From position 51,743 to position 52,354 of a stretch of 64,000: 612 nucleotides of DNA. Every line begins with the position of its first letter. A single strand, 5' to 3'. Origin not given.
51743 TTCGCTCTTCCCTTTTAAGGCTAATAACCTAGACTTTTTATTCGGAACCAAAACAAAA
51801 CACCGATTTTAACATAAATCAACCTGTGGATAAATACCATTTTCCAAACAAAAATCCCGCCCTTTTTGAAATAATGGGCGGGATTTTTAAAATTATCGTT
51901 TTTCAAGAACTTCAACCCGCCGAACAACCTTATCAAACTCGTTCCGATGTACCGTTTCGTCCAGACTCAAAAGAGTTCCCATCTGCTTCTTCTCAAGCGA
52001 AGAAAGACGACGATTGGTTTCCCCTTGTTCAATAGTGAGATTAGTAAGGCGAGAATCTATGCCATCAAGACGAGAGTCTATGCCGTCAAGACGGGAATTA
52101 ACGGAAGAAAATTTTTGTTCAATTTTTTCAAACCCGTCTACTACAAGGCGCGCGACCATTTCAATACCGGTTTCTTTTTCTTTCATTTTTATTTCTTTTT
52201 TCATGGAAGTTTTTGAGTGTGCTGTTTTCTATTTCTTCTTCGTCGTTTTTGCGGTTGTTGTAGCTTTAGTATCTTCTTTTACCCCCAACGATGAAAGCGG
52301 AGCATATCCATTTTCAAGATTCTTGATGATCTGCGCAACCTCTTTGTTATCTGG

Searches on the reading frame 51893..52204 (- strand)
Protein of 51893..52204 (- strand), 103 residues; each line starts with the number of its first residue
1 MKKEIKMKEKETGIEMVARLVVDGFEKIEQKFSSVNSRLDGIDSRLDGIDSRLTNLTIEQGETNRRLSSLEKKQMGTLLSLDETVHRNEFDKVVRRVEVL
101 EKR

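Call 9: search_protein_families(library=pfam, max_evalue=0.01, proteins=[window:51893-52204:-])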
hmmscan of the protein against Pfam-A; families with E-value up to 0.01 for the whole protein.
window:51893-52204:- (103 aa): 1 family
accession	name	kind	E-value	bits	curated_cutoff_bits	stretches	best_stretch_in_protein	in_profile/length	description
PF23991.1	DUF7310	-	0.0053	17.7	40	0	26-56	33-63/83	Coiled-coil region of unknown function (DUF7310)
